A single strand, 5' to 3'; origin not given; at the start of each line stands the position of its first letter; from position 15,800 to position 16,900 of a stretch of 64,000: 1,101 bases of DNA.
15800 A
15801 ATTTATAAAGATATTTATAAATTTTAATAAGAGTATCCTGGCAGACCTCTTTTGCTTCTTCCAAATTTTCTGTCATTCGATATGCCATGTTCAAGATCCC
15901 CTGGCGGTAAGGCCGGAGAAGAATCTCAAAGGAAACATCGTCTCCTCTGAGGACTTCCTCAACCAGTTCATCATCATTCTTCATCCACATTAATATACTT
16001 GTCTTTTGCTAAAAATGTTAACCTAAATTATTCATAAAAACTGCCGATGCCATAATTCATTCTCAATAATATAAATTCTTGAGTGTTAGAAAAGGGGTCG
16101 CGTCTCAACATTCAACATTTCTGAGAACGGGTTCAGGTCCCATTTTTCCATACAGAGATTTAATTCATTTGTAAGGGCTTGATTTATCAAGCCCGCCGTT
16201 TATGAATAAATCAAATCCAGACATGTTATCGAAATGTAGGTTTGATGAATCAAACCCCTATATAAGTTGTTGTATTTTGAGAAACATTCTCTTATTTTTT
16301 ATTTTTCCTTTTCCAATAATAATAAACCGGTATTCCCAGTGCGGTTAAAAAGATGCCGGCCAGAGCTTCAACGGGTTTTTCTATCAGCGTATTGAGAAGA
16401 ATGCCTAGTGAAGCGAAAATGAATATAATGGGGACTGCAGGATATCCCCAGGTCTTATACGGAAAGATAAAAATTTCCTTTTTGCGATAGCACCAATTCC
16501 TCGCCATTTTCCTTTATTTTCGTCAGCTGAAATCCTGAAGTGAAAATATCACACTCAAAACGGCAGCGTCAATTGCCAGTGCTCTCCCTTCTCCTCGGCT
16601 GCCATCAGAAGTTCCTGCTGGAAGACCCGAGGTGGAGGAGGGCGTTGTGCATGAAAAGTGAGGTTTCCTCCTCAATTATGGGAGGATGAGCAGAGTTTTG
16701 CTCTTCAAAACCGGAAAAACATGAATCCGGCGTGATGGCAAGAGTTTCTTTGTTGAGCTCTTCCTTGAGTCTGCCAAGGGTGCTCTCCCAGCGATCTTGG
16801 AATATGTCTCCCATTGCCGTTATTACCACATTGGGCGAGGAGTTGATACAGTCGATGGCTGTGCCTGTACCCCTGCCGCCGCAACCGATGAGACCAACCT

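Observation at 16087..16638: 552-bp segmental repeat (two copies about 6.4 kb apart) carrying a decayed permease 3' end and a conserved hairpin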

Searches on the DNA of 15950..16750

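Call 65: search_rna_families(source=window, start=15950, end=16750, threshold=evalue, max_evalue=1)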
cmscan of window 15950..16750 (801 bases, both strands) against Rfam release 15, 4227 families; matches with E-value up to 1: 0.
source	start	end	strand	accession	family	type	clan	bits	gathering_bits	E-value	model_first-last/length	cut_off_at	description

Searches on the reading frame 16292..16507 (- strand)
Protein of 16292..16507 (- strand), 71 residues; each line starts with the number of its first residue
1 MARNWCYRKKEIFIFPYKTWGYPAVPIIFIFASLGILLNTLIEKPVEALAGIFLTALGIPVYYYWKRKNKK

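Call 13: search_protein_families(library=pfam, proteins=[window:16292-16507:-], max_evalue=0.01)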
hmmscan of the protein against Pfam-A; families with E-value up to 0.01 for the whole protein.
window:16292-16507:- (71 aa): 0 families

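Call 14: find_homologous_proteins(query=window:16292-16507:-, max_evalue=0.001)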
Query window:16292-16507:- (71 aa): 21 proteins with E <= 0.001 among 23 candidates.
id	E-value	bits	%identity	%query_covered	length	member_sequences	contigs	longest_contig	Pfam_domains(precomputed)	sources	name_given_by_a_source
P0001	3.1e-38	147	97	96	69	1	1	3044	-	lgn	-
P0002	4.5e-25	105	93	76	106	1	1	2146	-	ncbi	ncbi:MAG: amino acid permease, partial [Candidatus Aminicenantaceae bacterium]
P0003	5.2e-24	101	85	76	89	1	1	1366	-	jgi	jgi:APA family basic amino acid/polyamine antiporter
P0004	9.1e-23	97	70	90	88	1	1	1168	-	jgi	jgi:APA family basic amino acid/polyamine antiporter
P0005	1.1e-22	97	71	89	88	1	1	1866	-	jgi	jgi:APA family basic amino acid/polyamine antiporter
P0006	2.0e-22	96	77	79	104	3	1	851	-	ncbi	-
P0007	8.0e-22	94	68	89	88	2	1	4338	-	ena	-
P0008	1.1e-21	94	79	73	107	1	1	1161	-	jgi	jgi:APA family basic amino acid/polyamine antiporter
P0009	1.2e-21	94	80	76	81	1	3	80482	-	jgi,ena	-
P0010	1.3e-21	94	70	90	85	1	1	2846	-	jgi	-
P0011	1.5e-21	94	66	90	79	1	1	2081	-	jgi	-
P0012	6.0e-21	92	73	79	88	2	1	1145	-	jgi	jgi:APA family basic amino acid/polyamine antiporter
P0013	3.7e-20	89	70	76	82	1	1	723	-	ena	-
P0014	6.3e-20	88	71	79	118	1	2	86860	-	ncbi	-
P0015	7.6e-20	88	72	76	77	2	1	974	-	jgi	-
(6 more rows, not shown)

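Call 15: find_encoding_contigs(protein=window:16292-16507:-, flank=10000, max_places=10)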
Protein window:16292-16507:- (71 aa): no gene with exactly this product is on record in the collection.

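Call 17: find_encoding_contigs(protein=P0009, flank=10000, max_places=5)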
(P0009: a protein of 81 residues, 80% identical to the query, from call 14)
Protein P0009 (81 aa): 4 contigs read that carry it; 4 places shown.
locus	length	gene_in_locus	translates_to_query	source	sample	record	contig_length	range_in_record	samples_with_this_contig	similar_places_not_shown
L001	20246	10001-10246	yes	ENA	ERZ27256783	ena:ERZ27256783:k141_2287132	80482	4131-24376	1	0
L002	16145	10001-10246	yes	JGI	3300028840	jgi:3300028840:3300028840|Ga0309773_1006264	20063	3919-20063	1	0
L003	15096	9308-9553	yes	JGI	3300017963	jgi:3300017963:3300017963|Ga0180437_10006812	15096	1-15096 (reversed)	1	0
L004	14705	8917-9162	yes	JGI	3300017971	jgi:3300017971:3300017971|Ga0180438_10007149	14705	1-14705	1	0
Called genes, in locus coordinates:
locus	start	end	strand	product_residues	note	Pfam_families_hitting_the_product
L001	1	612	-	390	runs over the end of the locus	PF00155:Aminotran_1_2 (weak), PF01041:DegT_DnrJ_EryC1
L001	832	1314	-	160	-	PF02357:NusG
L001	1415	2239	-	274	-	PF00795:CN_hydrolase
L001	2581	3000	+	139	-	-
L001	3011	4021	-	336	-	PF17170:DUF5128 (weak)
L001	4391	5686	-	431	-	PF04055:Radical_SAM, PF13353:Fer4_12 (weak)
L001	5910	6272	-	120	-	PF07238:PilZ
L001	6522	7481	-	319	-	PF22564:HAAS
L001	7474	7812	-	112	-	PF03551:PadR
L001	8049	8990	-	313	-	PF01170:UPF0020 (faint), PF02353:CMAS (weak), PF13649:Methyltransf_25, PF13847:Methyltransf_31, PF08241:Methyltransf_11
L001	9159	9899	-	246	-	PF01177:Asp_Glu_race, PF17645:Amdase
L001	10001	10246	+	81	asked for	-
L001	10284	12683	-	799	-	-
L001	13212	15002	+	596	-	PF04389:Peptidase_M28, PF01546:Peptidase_M20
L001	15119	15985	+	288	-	PF00753:Lactamase_B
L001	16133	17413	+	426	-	PF04055:Radical_SAM, PF13186:SPASM, PF02810:SEC-C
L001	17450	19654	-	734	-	PF20256:MoCoBD_2, PF02738:MoCoBD_1, PF20256:MoCoBD_2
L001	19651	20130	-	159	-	PF00111:Fer2, PF13085:Fer2_3, PF01799:Fer2_2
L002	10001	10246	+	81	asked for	-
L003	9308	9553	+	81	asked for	-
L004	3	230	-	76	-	?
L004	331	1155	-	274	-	PF00795:CN_hydrolase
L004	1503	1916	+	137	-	-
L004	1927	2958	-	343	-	PF17170:DUF5128 (weak)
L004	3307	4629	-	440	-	PF04055:Radical_SAM, PF13353:Fer4_12 (weak)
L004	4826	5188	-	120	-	PF07238:PilZ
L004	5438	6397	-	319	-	PF22564:HAAS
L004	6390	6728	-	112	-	PF03551:PadR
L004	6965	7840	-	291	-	PF01170:UPF0020 (faint), PF02353:CMAS (weak), PF13649:Methyltransf_25, PF13847:Methyltransf_31, PF08241:Methyltransf_11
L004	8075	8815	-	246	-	PF01177:Asp_Glu_race, PF17645:Amdase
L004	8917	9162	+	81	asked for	-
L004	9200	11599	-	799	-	-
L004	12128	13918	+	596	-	PF04389:Peptidase_M28, PF01546:Peptidase_M20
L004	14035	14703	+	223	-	?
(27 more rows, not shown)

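Call 18: find_encoding_contigs(protein=P0014, flank=10000, max_places=5)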
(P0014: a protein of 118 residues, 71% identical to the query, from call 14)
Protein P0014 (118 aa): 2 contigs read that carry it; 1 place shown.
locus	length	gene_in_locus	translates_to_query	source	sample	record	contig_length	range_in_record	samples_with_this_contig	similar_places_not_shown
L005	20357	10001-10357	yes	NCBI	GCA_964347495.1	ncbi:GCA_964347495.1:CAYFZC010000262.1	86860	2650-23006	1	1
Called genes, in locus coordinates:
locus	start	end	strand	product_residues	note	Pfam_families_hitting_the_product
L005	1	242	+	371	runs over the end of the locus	PF00144:Beta-lactamase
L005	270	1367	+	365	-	PF00144:Beta-lactamase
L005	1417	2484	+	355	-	PF02275:CBAH (weak), PF03417:AAT (faint)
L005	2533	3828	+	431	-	PF03417:AAT (weak)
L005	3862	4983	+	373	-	PF00144:Beta-lactamase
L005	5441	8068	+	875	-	PF07660:STN (weak), PF13715:CarbopepD_reg_2, PF07715:Plug (weak)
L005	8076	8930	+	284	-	PF14054:DUF4249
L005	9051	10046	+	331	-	PF00324:AA_permease, PF13520:AA_permease_2, PF00324:AA_permease, PF13520:AA_permease_2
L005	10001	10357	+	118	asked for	-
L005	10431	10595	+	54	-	-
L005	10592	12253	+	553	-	PF07969:Amidohydro_3, PF01979:Amidohydro_1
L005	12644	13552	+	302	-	PF02633:Creatininase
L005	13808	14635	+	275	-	PF00795:CN_hydrolase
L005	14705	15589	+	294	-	PF02633:Creatininase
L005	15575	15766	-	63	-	PF04221:RelB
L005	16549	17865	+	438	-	PF00557:Peptidase_M24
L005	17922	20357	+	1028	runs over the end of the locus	PF00873:ACR_tran, PF03176:MMPL, PF02355:SecD_SecF_C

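Call 21: find_encoding_contigs(protein=P0002, flank=10000, max_places=5)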
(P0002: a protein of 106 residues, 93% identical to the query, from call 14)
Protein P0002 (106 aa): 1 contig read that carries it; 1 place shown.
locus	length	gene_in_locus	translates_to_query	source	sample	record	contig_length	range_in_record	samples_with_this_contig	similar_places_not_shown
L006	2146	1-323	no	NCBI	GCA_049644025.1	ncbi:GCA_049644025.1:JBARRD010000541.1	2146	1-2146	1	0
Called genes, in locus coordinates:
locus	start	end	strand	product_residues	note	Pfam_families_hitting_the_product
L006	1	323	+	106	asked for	?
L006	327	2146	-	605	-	PF23914:TPR_CcmH_CycH, PF25058:ARM_TT21 (faint), PF12895:ANAPC3 (faint), PF13371:TPR_9 (faint), PF13414:TPR_11 (faint), PF13424:TPR_12 (faint), PF13428:TPR_14 (faint), PF14559:TPR_19 (weak), +8 more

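Call 22: find_encoding_contigs(protein=P0001, flank=10000, max_places=5)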
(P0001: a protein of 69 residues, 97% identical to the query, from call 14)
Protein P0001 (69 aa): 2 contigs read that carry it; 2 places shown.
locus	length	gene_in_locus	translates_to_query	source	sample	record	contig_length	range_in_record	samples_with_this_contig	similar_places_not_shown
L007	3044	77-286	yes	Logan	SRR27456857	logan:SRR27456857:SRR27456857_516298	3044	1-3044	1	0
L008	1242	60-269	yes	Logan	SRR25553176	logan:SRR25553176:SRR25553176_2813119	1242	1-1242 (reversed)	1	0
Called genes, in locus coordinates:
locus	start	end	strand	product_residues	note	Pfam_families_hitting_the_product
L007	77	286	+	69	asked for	-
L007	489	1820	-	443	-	PF01546:Peptidase_M20, PF07687:M20_dimer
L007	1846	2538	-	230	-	PF00293:NUDIX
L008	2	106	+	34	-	?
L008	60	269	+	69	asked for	-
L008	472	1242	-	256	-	?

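Call 56: find_encoding_contigs(protein=P0007, flank=5000, max_places=4)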
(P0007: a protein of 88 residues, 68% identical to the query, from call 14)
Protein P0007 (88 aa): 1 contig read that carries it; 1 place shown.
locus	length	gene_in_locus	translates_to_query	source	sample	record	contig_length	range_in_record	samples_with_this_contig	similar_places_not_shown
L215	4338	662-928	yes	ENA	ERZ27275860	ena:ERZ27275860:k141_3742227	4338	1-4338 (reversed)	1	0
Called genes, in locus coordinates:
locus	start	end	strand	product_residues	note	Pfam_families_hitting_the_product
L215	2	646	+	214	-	?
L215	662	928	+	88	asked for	-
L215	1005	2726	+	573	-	PF07969:Amidohydro_3, PF01979:Amidohydro_1 (weak), PF07969:Amidohydro_3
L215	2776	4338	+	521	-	?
